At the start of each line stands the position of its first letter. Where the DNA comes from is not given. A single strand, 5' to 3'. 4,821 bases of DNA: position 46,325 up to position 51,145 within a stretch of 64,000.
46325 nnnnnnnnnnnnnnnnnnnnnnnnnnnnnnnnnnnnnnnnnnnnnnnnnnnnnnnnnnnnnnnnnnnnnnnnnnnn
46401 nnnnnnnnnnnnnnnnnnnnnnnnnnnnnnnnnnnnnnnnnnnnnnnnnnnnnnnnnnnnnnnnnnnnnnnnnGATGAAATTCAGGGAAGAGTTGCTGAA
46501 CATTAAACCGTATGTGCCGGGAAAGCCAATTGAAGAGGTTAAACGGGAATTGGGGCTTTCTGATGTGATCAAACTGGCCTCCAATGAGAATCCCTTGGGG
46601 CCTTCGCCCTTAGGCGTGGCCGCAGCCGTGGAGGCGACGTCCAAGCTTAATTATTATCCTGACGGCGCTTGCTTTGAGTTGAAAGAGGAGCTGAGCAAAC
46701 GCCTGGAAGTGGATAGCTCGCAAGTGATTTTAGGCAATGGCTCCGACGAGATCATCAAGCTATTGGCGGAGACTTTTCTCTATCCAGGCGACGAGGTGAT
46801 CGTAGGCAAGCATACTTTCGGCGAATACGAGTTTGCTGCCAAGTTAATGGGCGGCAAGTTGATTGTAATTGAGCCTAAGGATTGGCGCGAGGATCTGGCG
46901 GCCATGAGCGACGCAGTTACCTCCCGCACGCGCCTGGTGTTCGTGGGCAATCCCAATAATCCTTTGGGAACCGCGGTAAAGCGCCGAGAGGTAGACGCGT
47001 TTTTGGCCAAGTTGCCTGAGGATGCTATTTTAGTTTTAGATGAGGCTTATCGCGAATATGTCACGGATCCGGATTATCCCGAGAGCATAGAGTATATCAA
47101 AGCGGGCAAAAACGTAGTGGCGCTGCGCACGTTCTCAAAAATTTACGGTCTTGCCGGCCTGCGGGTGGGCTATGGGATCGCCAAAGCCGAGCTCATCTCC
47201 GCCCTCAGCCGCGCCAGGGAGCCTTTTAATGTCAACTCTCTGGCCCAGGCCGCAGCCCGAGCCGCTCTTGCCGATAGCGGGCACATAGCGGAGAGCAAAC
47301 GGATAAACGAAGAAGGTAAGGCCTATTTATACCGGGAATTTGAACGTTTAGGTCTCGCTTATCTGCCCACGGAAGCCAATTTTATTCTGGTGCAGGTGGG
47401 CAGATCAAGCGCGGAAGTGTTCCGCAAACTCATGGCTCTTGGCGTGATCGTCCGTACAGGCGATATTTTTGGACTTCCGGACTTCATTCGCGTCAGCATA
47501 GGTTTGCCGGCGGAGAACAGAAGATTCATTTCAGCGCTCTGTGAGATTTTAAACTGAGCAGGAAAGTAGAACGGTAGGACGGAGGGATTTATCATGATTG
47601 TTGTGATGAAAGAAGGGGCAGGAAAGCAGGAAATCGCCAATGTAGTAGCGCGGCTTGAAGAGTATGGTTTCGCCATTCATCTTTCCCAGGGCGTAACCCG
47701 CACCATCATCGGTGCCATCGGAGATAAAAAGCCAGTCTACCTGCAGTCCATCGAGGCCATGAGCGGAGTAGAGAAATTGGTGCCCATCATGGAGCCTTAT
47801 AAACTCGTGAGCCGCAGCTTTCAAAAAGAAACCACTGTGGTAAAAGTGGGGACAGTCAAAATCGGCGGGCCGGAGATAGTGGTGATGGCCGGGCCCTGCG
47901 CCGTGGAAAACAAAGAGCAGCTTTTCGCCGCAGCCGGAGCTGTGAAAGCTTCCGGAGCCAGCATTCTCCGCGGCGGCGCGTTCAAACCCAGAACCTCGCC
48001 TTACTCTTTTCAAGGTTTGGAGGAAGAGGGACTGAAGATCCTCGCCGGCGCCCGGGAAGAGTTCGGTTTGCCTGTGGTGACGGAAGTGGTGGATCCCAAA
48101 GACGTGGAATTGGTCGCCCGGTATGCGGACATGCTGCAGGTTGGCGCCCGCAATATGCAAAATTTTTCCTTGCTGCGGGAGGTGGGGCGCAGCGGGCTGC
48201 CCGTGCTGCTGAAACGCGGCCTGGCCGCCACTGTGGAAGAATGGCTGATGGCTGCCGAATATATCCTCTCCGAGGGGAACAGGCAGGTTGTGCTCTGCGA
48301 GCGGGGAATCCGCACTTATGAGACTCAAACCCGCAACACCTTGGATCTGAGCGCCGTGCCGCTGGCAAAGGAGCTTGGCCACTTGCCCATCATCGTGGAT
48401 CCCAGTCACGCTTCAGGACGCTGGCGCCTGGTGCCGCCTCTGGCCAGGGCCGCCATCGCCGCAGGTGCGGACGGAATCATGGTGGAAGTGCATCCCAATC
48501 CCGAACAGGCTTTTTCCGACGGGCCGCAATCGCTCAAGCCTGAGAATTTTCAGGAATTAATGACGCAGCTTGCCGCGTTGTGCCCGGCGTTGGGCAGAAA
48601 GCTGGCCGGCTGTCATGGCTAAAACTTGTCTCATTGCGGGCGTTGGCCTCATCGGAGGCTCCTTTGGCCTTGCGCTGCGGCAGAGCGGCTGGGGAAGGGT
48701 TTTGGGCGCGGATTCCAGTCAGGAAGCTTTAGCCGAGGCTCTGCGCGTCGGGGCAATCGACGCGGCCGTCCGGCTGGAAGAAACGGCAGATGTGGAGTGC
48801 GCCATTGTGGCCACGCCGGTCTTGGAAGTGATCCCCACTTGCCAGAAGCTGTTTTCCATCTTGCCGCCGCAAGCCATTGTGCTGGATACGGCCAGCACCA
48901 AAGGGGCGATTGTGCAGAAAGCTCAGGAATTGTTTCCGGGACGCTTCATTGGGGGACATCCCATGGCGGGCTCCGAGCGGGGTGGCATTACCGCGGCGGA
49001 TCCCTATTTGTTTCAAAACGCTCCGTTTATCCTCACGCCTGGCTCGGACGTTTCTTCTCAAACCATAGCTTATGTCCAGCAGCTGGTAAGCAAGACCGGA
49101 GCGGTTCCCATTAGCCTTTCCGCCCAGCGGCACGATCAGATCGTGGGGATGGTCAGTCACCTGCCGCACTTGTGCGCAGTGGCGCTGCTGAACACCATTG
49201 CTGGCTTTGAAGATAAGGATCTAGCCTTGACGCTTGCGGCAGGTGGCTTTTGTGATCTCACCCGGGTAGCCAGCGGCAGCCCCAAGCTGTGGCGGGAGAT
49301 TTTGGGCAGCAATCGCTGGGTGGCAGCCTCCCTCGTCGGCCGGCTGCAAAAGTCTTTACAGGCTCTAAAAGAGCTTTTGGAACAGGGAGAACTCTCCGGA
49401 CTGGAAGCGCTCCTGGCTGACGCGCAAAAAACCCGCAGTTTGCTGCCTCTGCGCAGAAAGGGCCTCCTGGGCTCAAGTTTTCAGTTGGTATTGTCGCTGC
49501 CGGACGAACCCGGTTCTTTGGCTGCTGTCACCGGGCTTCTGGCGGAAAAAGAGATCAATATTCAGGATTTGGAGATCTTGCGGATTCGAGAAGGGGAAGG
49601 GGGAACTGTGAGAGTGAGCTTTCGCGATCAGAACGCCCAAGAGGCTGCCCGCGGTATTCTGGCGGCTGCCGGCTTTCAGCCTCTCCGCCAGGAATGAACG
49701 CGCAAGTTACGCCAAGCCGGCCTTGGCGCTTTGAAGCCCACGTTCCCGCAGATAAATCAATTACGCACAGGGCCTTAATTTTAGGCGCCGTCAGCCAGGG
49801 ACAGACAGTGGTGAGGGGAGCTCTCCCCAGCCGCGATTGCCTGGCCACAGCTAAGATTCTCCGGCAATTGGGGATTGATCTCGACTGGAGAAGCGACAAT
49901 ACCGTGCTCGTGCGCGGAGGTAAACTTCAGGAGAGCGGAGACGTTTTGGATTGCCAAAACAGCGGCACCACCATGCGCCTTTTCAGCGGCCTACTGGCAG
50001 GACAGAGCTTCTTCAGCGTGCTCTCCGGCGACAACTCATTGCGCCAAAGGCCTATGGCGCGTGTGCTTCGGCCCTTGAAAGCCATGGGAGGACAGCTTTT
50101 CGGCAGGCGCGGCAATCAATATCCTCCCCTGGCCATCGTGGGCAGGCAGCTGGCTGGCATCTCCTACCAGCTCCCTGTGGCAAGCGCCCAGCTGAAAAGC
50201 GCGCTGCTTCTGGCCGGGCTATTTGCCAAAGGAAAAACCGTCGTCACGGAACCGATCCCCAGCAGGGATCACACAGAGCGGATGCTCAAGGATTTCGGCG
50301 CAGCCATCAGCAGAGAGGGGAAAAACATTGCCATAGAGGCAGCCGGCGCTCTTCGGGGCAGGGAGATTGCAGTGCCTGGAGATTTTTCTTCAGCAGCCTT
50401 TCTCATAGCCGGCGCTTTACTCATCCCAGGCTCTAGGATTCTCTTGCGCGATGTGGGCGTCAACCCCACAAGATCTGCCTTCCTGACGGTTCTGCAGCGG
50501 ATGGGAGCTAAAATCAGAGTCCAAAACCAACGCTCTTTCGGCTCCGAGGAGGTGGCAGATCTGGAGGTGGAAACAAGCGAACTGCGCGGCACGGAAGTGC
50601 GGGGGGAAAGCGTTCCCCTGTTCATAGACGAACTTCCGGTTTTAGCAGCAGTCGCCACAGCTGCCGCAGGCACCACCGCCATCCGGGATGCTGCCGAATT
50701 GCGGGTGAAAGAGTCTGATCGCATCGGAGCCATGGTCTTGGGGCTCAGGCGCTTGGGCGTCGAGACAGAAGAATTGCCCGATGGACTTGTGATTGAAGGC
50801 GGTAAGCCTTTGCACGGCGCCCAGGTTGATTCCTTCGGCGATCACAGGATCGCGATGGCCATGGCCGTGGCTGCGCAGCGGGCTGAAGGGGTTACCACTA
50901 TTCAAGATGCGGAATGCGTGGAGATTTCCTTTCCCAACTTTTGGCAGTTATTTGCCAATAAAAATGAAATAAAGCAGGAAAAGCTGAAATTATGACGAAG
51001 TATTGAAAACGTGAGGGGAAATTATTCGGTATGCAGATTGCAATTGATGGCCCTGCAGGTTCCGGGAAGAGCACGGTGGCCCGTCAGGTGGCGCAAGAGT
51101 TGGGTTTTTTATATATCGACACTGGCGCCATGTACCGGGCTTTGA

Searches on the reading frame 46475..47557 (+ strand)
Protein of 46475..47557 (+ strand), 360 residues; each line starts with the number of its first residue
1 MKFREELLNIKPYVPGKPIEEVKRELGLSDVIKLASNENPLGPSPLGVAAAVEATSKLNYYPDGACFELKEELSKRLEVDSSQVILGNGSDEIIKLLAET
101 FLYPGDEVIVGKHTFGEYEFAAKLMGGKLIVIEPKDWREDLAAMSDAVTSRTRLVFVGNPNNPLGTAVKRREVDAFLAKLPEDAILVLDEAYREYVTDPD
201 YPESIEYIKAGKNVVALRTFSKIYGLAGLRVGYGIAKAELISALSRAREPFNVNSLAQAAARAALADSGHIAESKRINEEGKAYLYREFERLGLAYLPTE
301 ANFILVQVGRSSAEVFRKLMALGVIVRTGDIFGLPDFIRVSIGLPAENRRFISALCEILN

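Call 3: search_protein_families(library=pfam, proteins=[window:46475-47557:+], max_evalue=0.01)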
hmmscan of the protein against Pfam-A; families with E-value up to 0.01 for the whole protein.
window:46475-47557:+ (360 aa): 3 families
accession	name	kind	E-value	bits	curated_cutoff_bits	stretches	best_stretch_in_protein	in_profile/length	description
PF00155.27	Aminotran_1_2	-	1.6e-62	212.2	19.7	1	30-354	2-360/361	Aminotransferase class I and II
PF00266.25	Aminotran_5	-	5e-05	22.9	21.5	1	68-191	47-177/371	Aminotransferase class-V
PF01053.26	Cys_Met_Meta_PP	-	0.0075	15.3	27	0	98-189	84-173/381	Cys/Met metabolism PLP-dependent enzyme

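Call 4: search_protein_families(library=ncbifam, proteins=[window:46475-47557:+], max_evalue=0.01)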
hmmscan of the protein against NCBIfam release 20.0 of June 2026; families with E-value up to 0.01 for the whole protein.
window:46475-47557:+ (360 aa): 76 families (the best 25 are shown)
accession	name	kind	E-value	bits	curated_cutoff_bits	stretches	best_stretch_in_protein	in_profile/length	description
TIGR01141.1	hisC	equivalog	1.2e-102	343.4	276.55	1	4-357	1-348/349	histidinol-phosphate transaminase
NF003496.0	PRK05166.1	equivalog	9.3e-96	320.8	540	1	3-359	10-370/373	histidinol-phosphate transaminase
NF002878.0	PRK03321.1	subfamily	4.2e-90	302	374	1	2-357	4-347/352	histidinol-phosphate transaminase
NF006014.0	PRK08153.1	equivalog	1.1e-64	218.7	510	1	20-359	24-364/370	pyridoxal phosphate-dependent aminotransferase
TIGR01140.1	L_thr_O3P_dcar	equivalog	2.4e-62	211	290.55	1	28-355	16-330/331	threonine-phosphate decarboxylase CobD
NF006580.0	PRK09105.1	subfamily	9.7e-56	189.2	444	1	30-358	47-370/375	pyridoxal phosphate-dependent aminotransferase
NF002877.0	PRK03317.1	equivalog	3.2e-55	187.4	409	1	32-359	34-367/374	histidinol-phosphate transaminase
NF002726.0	PRK02610.1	equivalog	1.2e-50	172.5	391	1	3-359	5-369/374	histidinol-phosphate transaminase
NF051461.1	pyoverd_PtaA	equivalog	1.6e-43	148.8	500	1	29-355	34-356/359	pyoverdine biosynthesis transaminase PtaA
NF041364.1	GntC_guanitoxin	equivalog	1.7e-43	148.9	415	1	57-347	30-344/356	guanitoxin biosynthesis PLP-dependent (S)-gamma-hydroxy-L-arginine cyclodehydratase GntC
NF006225.0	PRK08354.1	equivalog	3e-42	145.1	288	1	67-358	49-315/318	putative aminotransferase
NF005915.1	PRK07908.1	equivalog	4.7e-37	128.1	360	1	48-355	31-331/332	Rv2231c family histidinol phosphate aminotransferase CobC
NF004870.0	PRK06225.1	equivalog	3.5e-33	114.9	351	1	29-352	28-367/380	pyridoxal phosphate-dependent aminotransferase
NF053748.1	bifunc_CobBC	exception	2.2e-32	112.3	950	1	34-355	485-796/797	bifunctional hydrogenobyrinic acid a,c-diamide synthase/histidinol phosphate aminotransferase CobBC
TIGR03947.1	viomycin_VioD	equivalog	1.3e-29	103.2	390.9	1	69-281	56-273/359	capreomycidine synthase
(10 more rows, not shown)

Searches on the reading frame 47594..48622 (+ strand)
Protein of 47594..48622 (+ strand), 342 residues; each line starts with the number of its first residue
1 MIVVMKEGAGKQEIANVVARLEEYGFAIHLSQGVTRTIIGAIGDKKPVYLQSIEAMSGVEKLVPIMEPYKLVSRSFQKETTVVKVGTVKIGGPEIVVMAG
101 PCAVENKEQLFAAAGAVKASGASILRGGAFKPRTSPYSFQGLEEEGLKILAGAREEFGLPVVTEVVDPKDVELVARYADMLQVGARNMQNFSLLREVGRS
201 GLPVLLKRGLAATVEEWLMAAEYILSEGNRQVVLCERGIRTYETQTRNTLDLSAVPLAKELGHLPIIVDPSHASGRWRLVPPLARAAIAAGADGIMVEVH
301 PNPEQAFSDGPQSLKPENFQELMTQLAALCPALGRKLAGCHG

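Call 3: search_protein_families(library=pfam, proteins=[window:47594-48622:+], max_evalue=0.01)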
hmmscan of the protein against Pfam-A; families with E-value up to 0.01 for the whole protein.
window:47594-48622:+ (342 aa): 3 families
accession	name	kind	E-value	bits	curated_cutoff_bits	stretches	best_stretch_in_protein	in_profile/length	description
PF00793.26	DAHP_synth_1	-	2.9e-84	282.6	25.5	1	87-326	9-264/270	DAHP synthetase I family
PF18152.6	DAHP_snth_FXD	-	7.3e-24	83.8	27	1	1-67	1-67/67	DAHP synthase ferredoxin-like domain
PF03102.20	NeuB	-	1.1e-09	38.5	22.1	1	142-336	53-239/241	NeuB family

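Call 4: search_protein_families(library=ncbifam, proteins=[window:47594-48622:+], max_evalue=0.01)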
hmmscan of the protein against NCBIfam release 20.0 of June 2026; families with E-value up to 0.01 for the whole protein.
window:47594-48622:+ (342 aa): 10 families
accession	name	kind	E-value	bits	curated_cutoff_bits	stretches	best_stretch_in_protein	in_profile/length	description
NF006421.0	PRK08673.1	subfamily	4.7e-158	525.8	335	1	1-336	1-336/338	3-deoxy-7-phosphoheptulonate synthase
TIGR01361.1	DAHP_synth_Bsub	equivalog_domain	6.4e-126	419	267.75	1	71-327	2-258/260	3-deoxy-7-phosphoheptulonate synthase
NF041229.1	BagF_FevY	exception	8.9e-125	416.4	700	1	6-326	2-322/340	phospho-2-dehydro-3-deoxyheptonate aldolase BagF/FevY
NF009933.0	PRK13396.1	subfamily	4e-124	414.2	486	1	1-335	1-343/352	3-deoxy-7-phosphoheptulonate synthase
NF009239.0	PRK12595.1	equivalog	3.2e-114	381.7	279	1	71-330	95-354/360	bifunctional 3-deoxy-7-phosphoheptulonate synthase/chorismate mutase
NF003543.0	PRK05198.1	equivalog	3.3e-37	128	242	1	82-329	4-267/273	3-deoxy-8-phosphooctulonate synthase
TIGR01362.1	KDO8P_synth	equivalog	1.9e-35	122.3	314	1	94-329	2-252/258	3-deoxy-8-phosphooctulonate synthase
NF009109.0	PRK12457.1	equivalog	2.3e-25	89.4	457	1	133-329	61-268/281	3-deoxy-8-phosphooctulonate synthase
TIGR03586.1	PseI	equivalog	0.0001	21.6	340.25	1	156-336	88-260/327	pseudaminic acid synthase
TIGR03569.1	NeuB_NnaB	equivalog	0.0036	16.4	399.65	1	166-336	97-261/329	N-acetylneuraminate synthase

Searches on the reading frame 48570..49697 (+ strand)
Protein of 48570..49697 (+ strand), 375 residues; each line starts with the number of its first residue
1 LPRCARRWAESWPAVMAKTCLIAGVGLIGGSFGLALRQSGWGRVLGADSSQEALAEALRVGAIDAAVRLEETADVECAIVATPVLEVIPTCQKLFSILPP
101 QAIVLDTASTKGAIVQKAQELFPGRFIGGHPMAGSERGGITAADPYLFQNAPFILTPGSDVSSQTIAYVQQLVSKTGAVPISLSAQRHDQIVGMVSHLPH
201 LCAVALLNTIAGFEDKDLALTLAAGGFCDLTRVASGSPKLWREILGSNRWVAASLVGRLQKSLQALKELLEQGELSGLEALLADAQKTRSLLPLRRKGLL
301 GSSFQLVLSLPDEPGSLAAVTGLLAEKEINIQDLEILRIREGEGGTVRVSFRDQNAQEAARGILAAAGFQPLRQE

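Call 3: search_protein_families(library=pfam, proteins=[window:48570-49697:+], max_evalue=0.01)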
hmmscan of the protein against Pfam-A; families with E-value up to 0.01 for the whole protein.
window:48570-49697:+ (375 aa): 4 families
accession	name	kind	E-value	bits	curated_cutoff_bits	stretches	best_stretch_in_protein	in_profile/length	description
PF02153.23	PDH_N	-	3.6e-33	114.7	26.5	1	32-179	1-151/154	Prephenate dehydrogenase, nucleotide-binding domain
PF20463.3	PDH_C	-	2.1e-19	70.1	22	1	185-282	2-100/102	Prephenate dehydrogenase, dimerization domain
PF01842.31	ACT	-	1.5e-08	34.7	27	1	306-353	3-48/66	ACT domain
PF22629.2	ACT_AHAS_ss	-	1.9e-05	25.2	27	1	312-355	7-50/67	AHAS small subunit-like ACT domain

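Call 4: search_protein_families(library=ncbifam, proteins=[window:48570-49697:+], max_evalue=0.01)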
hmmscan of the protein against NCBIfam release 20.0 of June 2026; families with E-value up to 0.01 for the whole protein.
window:48570-49697:+ (375 aa): 22 families
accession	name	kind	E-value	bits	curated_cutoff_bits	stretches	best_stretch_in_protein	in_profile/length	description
NF005107.0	PRK06545.1-5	equivalog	8.5e-88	294.8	414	1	16-366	1-358/367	prephenate dehydrogenase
NF005106.0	PRK06545.1-4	equivalog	8.7e-63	212.8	569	1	18-368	2-357/363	prephenate dehydrogenase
NF005104.0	PRK06545.1-1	equivalog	1.5e-62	211.8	713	1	16-361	1-352/366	prephenate dehydrogenase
NF005650.0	PRK07417.1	equivalog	5.7e-61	206.3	290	1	22-290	6-276/281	prephenate/arogenate dehydrogenase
NF011381.1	PRK14806.1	equivalog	7.9e-59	199.6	902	1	18-290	4-282/733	bifunctional prephenate dehydrogenase/3-phosphoshikimate 1-carboxyvinyltransferase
NF005105.0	PRK06545.1-3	equivalog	3e-58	197.4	524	1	16-365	1-357/367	prephenate dehydrogenase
NF006307.0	PRK08507.1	equivalog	9.3e-55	185.7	295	1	20-292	3-275/275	prephenate dehydrogenase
NF005111.0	PRK06545.2-3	equivalog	1.6e-54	185.4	344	1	14-357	10-356/371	prephenate dehydrogenase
NF005112.0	PRK06545.2-4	subfamily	7.6e-47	160.1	294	1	19-361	4-345/356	prephenate dehydrogenase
NF005694.0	PRK07502.1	equivalog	4.2e-44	151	409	1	19-285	8-281/310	prephenate/arogenate dehydrogenase family protein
NF005108.0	PRK06545.1-6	equivalog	1e-42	146.4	327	1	16-285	10-277/321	prephenate dehydrogenase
NF005109.0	PRK06545.2-1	equivalog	7.7e-40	137.1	397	1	18-357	2-346/361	prephenate dehydrogenase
NF005110.0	PRK06545.2-2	equivalog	7.9e-32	110.9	385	1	16-343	69-394/423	prephenate dehydrogenase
NF005113.0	PRK06545.2-5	equivalog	9.2e-26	90.7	497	2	173-340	181-349/378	prephenate dehydrogenase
NF006409.0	PRK08655.1-3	equivalog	7.8e-14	51.9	310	1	20-244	4-223/290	prephenate dehydrogenase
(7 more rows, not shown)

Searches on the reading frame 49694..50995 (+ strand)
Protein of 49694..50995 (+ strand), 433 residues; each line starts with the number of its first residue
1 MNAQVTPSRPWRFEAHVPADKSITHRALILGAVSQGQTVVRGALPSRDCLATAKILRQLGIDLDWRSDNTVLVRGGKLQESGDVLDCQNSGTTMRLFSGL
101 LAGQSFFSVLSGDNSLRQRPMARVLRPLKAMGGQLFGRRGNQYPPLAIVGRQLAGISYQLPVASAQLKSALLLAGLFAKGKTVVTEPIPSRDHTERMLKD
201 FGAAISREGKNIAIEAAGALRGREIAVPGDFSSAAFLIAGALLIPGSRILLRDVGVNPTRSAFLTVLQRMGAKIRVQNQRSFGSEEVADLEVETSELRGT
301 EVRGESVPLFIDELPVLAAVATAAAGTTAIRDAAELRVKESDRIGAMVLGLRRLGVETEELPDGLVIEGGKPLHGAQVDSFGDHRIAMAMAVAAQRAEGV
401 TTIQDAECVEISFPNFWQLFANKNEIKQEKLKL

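Call 3: search_protein_families(library=pfam, proteins=[window:49694-50995:+], max_evalue=0.01)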
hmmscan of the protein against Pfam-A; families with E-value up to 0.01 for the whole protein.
window:49694-50995:+ (433 aa): 1 family
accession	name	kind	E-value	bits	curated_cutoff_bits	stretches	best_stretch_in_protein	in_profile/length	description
PF00275.25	EPSP_synthase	-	9.6e-120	400.5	22.8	1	14-418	10-415/417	EPSP synthase (3-phosphoshikimate 1-carboxyvinyltransferase)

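Call 4: search_protein_families(library=ncbifam, proteins=[window:49694-50995:+], max_evalue=0.01)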
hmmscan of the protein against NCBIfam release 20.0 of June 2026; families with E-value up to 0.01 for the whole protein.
window:49694-50995:+ (433 aa): 6 families
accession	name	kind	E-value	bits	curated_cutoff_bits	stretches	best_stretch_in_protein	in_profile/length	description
NF011381.1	PRK14806.1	equivalog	2.1e-138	462.7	902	1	4-420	305-723/733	bifunctional prephenate dehydrogenase/3-phosphoshikimate 1-carboxyvinyltransferase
TIGR01356.1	aroA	equivalog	1e-129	433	287.25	1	15-421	3-410/415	3-phosphoshikimate 1-carboxyvinyltransferase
NF008816.0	PRK11860.1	equivalog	1e-48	166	943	1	16-428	20-440/662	bifunctional 3-phosphoshikimate 1-carboxyvinyltransferase/cytidylate kinase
TIGR01072.1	murA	equivalog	5.3e-24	84.8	392.7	1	47-414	48-401/416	UDP-N-acetylglucosamine 1-carboxyvinyltransferase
NF006873.0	PRK09369.1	subfamily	1.2e-23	83.5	297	1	47-412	48-399/419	UDP-N-acetylglucosamine 1-carboxyvinyltransferase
NF009470.0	PRK12830.1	equivalog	3.1e-14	52.5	552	1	40-416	40-401/417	UDP-N-acetylglucosamine 1-carboxyvinyltransferase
